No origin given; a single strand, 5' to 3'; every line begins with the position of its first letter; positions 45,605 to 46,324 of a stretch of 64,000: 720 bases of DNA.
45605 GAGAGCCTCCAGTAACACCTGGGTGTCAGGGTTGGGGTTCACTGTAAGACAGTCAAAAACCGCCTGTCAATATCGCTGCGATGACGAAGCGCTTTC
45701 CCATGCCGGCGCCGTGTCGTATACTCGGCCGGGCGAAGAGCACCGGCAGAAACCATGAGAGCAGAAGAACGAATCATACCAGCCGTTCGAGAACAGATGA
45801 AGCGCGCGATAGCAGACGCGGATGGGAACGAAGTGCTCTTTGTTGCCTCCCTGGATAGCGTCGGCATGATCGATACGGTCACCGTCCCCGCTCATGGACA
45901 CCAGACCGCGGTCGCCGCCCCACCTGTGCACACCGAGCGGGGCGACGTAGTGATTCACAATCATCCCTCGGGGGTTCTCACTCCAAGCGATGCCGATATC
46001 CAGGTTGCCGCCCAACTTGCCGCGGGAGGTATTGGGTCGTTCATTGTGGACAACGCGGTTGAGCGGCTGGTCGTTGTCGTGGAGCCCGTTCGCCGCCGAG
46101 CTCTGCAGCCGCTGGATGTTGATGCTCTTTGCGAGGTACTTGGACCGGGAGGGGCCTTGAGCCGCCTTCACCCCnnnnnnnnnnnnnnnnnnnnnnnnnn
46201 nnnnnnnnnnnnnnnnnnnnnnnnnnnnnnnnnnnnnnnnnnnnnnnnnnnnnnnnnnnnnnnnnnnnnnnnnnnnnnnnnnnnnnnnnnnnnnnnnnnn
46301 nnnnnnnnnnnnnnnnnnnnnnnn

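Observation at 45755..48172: RadC-type JAB/JAMM metalloprotease domain fused to a DinG/XPD-family Fe-S helicase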

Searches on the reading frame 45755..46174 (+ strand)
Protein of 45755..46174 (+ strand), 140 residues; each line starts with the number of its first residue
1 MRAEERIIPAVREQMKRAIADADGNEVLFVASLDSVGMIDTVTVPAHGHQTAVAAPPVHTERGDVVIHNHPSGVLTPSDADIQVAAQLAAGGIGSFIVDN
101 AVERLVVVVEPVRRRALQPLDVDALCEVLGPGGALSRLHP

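Call 7: search_solved_structures(query=window:45755-46150:+, max_evalue=10, show_alignments=3)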
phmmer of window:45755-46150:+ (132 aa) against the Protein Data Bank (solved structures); distinct sequences matched with E-value up to 10: 2.
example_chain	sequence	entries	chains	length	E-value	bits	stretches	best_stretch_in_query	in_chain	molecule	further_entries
2qlc_A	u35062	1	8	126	0.00073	23.1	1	13-92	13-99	DNA repair protein radC homolog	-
9ilr_A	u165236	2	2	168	1.1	12.9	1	39-119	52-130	N-acetyltransferase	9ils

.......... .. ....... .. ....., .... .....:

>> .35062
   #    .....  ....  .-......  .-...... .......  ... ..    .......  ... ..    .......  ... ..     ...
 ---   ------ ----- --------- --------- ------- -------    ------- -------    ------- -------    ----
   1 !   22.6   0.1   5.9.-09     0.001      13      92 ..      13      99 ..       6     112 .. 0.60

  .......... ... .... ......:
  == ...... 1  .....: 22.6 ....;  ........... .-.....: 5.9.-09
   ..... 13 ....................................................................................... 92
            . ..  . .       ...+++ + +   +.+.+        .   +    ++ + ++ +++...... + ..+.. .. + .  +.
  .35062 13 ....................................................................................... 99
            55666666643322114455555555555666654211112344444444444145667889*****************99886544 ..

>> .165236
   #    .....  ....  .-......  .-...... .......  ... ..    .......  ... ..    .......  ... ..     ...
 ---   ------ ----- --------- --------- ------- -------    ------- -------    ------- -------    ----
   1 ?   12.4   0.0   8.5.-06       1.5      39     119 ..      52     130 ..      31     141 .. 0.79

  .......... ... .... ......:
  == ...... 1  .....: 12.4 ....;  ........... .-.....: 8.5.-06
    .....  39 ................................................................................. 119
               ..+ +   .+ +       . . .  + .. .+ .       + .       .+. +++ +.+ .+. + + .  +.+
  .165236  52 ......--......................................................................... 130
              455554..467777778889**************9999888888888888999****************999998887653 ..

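Call 20: predict_structure(alignment_id=A2)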
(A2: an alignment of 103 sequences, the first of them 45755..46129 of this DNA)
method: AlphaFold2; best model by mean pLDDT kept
length: 125 residues; sequences in the alignment: 103
mean_pLDDT: 89.6   pTM: 0.82
mean pLDDT of the five models: 89.6, 83.8, 81.4, 78.6, 77.9
residues with pLDDT >= 90: 82; 70-90: 38; 50-70: 5; < 50: 0
segments of 3 or more residues with pLDDT < 50: none
pLDDT, mean of each block of 10 residues (from residue 1): 97 97 94 93 87 77 91 88 92 95 96 73 79
secondary structure, 60 per line:
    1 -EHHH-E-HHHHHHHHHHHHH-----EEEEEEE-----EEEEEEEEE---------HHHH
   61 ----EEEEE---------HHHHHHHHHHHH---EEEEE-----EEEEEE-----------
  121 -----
elements in order: H9-21 E27-33 E39-47 H57-60 E65-69 H79-90 E94-98 E104-109

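Call 25: find_related_loci(query=A2, collection=genome_contigs, flank=6000)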
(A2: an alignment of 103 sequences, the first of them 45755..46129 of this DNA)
Query A2 (125 aa) in genome_contigs; peptide patterns used: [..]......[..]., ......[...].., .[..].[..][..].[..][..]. (x = any residue, [..] = any of these).
600 stretches matched a pattern (row limit reached: there are more); 74 encode a relative of the query (tblastn E <= 1e-3); 74 distinct loci.
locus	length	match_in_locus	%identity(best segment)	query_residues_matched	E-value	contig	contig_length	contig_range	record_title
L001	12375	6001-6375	50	1-125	2e-35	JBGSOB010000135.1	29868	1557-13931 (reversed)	MAG: Treponematales bacterium isolate JTS-AC27 k141_1232452, whole genome shotgun sequence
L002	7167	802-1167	49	1-122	1e-34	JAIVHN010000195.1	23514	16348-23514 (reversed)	MAG: Spirochaeta sp. isolate MAG6 MTG6_2564, whole genome shotgun sequence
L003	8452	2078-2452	52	1-125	1e-34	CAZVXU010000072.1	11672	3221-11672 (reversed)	MAG TPA_asm: uncultured Spirochaetaceae bacterium isolate binchicken_co8_286 genome assembly, contig: NODE_10443_length_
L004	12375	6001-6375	50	1-125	8e-33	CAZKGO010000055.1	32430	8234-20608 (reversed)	MAG TPA_asm: uncultured Spirochaetales bacterium isolate binchicken_co27_447 genome assembly, contig: NODE_2366_length_3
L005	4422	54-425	49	1-125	1e-31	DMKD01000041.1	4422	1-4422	MAG TPA_asm: Spirochaeta sp. isolate UBA9216 contig_124573, whole genome shotgun sequence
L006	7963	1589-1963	47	1-125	1e-31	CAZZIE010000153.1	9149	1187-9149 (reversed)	MAG TPA_asm: uncultured Spirochaetaceae bacterium isolate SRP332253_co1_106 genome assembly, contig: NODE_12684_length_9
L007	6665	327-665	50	9-121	6e-29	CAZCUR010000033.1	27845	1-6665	MAG TPA_asm: uncultured Geothermobacter sp. isolate SRP162660_co2_57 genome assembly, contig: NODE_395_length_27845_cov_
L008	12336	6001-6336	48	14-125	3e-28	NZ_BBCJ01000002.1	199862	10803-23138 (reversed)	Geotalea toluenoxydans JCM 15764, whole genome shotgun sequence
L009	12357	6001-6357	45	7-125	1e-27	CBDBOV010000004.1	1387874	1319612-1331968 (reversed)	MAG: Spirochaetia bacterium isolate 68d78d2d-8fbf-4242-a4cd-80a334438824 genome assembly, contig: contig_4, whole genome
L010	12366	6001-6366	45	4-125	2e-27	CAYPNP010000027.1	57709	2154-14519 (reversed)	MAG TPA_asm: uncultured Acidobacteriota bacterium isolate binchicken_co190_13 genome assembly, contig: NODE_1208_length_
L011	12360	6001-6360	41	1-118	2e-27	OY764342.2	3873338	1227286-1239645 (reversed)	MAG: Spirochaetia bacterium isolate 9506cec9-e293-4340-b26d-6248213b6694 genome assembly, chromosome: 1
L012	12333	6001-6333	50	15-125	7e-27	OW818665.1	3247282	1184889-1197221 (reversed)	metagenome genome assembly, chromosome: 1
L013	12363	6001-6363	47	1-121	5e-26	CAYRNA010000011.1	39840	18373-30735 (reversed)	MAG TPA_asm: uncultured Spirochaetales bacterium isolate binchicken_co390_8 genome assembly, contig: NODE_621_length_398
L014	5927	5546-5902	44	7-125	7e-26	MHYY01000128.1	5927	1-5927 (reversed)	MAG: Planctomycetes bacterium RIFCSPLOWO2_12_38_17 rifcsplowo2_12_sub10_scaffold_4049, whole genome shotgun sequence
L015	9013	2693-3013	45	4-110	1e-25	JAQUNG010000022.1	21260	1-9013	MAG: bacterium isolate STD1_172 NODE_5499_length_21260_cov_3.399612_Sandtown_D1, whole genome shotgun sequence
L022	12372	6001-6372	44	5-125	2e-24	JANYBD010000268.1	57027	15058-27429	MAG: Gemmatimonadetes bacterium isolate GL140_5_metabat_472_sub GL140_5_k141_3445204, whole genome shotgun sequence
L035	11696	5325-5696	46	2-122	2e-22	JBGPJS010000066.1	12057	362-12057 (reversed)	MAG: Gemmatimonadota bacterium isolate OBJ_0618_7090110_303 k141_4871842_length_12057_cov_11.0000, whole genome shotgun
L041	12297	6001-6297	45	24-122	2e-21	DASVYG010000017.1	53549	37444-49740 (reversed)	MAG TPA_asm: Gemmatimonadaceae bacterium isolate SMAG_U2596 k141_571034, whole genome shotgun sequence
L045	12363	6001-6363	43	5-122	4e-21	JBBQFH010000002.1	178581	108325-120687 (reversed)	MAG: Gemmatimonadales bacterium isolate Co_metawrap_1038 Cmw_1038_k141_1858884_length_178581_cov_10.9998, whole genome s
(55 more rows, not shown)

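Call 27: fold_search(model_id=the predicted structure, library=pdb)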
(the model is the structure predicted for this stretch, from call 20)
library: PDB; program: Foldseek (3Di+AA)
matches with E <= 10: 527; with E <= 0.001: 12
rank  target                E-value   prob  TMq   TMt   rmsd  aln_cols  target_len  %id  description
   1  2qlc_D                6.2e-05  1.00  0.50  0.51   4.5       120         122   26  The crystal structure of DNA repair protein RadC from Chlorobium tepidum TLS (released 2007-09-04)
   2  9ea4                  9.7e-05  1.00  0.55  0.19   5.0       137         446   18  Structure of Citrobacter BubCD (released 2025-09-24)
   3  6fno_B                1.1e-04  1.00  0.59  0.51   5.1       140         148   16  Caldiarchaeum Subterraneum Ubiquitin:Rpn11-homolog complex, zinc soak (released 2018-07-25)
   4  2qlc_A                1.5e-04  1.00  0.57  0.57   4.4       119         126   30  The crystal structure of DNA repair protein RadC from Chlorobium tepidum TLS (released 2007-09-04)
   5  6fnn_A                1.7e-04  1.00  0.62  0.53   4.7       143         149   15  Caldiarchaeum Subterraneum Ubiquitin:Rpn11-homolog complex (released 2018-07-25)
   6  2qlc_E                2.1e-04  1.00  0.56  0.56   3.9       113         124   31  The crystal structure of DNA repair protein RadC from Chlorobium tepidum TLS (released 2007-09-04)
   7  2qlc_B                2.3e-04  1.00  0.51  0.51   4.2       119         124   26  The crystal structure of DNA repair protein RadC from Chlorobium tepidum TLS (released 2007-09-04)
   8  2qlc_C                3.0e-04  1.00  0.56  0.56   3.9       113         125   31  The crystal structure of DNA repair protein RadC from Chlorobium tepidum TLS (released 2007-09-04)
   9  6fnn_B                4.4e-04  1.00  0.59  0.50   6.6       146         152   14  Caldiarchaeum Subterraneum Ubiquitin:Rpn11-homolog complex (released 2018-07-25)
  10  1oi0_D                5.7e-04  1.00  0.56  0.64   6.6       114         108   15  CRYSTAL STRUCTURE OF AF2198, A JAB1/MPN DOMAIN PROTEIN FROM ARCHAEOGLOBUS FULGIDUS (released 2003-08-14)
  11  9nkg_c                8.8e-04  1.00  0.55  0.27   3.4       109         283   17  Structure of substrate engaged MIDN-bound human 26S proteasome, EB-MIDN (Composite map) (released 2025-05-07)
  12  1oi0_C                1.0e-03  1.00  0.54  0.63   6.3       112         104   17  CRYSTAL STRUCTURE OF AF2198, A JAB1/MPN DOMAIN PROTEIN FROM ARCHAEOGLOBUS FULGIDUS (released 2003-08-14)
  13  9w39_c                1.1e-03  1.00  0.56  0.26   3.3       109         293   18  Structure of human 26S proteasome complexed with midnolin, 19S proteasome with Ubl bound (released 2026-04-01)
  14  4jxe_A                1.4e-03  1.00  0.48  0.35   6.4       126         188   11  Crystal structure of Schizosaccharomyces pombe sst2 catalytic domain (released 2014-04-30)
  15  4msd_A                1.5e-03  1.00  0.57  0.41   4.2       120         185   10  Crystal structure of Schizosaccharomyces pombe AMSH-like protein SST2 T319I mutant (released 2014-06-18)
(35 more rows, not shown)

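Call 47: search_protein_representatives(protein=window:45755-46129:+)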
Query: 125 residues. Proteins with E-value up to 0.001 (for the whole library): 566; up to 1e-10: 369; up to 1e-30: 1. The best 150 are listed.
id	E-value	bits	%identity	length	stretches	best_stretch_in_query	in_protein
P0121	4.2e-34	133.4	55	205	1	1-122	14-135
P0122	5.7e-28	113.6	50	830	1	5-125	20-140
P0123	2.3e-27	111.7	52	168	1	3-125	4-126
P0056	9.2e-27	109.8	48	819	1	1-124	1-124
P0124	1.7e-26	108.9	50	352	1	1-123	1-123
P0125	1.8e-26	108.8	46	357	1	1-125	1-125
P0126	2.0e-26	108.7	52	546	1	2-124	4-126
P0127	5.8e-26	107.2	49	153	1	1-123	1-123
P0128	1.4e-25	106.0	51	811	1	1-113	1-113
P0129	2.4e-25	105.2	45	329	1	3-124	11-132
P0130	7.3e-25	103.7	45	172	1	4-125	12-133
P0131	8.1e-25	103.5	46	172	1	3-124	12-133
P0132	1.1e-24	103.1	45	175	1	2-122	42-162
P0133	1.2e-24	103.0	50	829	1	2-125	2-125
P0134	4.1e-24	101.2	53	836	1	4-124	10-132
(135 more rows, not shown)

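Call 54: search_dna_similar(query=window:45755-46174:+, collection=plasmids, mode=protein, max_evalue=0.001, max_rows=15)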
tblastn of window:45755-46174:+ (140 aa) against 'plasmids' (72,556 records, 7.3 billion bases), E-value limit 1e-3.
No match.

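Call 55: search_dna_similar(query=window:45755-46174:+, collection=phages, mode=protein, max_evalue=0.001, max_rows=15)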
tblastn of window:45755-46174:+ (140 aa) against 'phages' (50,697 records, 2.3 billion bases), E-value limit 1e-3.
No match.

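Call 56: search_protein_families(library=pfam, proteins=[L022:4685-5977:+, L045:8496-9119:+, L041:2765-4516:+, L035:8445-9641:+], max_evalue=0.001)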
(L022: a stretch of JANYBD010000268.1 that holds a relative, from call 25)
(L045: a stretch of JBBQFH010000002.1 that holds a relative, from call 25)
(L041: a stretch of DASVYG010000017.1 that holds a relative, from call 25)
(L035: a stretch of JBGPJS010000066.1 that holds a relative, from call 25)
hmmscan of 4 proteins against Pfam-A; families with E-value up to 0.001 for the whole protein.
L022:4685-5977:+ (431 aa): 0 families

L045:8496-9119:+ (208 aa): 1 family
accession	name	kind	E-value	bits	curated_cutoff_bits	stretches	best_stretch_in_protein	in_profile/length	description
PF01557.24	FAA_hydrolase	-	8.4e-67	225.4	23.9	1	8-203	1-214/214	Fumarylacetoacetate (FAA) hydrolase C-terminal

L041:2765-4516:+ (584 aa): 2 families
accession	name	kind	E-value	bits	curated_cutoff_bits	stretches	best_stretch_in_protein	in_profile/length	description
PF13428.12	TPR_14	-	0.00077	20.4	23.5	0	119-154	9-44/44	Tetratricopeptide repeat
PF14559.12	TPR_19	-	0.00088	20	25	0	468-528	1-60/68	Tetratricopeptide repeat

L035:8445-9641:+ (399 aa): 1 family
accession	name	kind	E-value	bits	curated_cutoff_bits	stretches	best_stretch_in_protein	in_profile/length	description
PF00155.27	Aminotran_1_2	-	2.1e-58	198.7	19.7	1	33-383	2-361/361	Aminotransferase class I and II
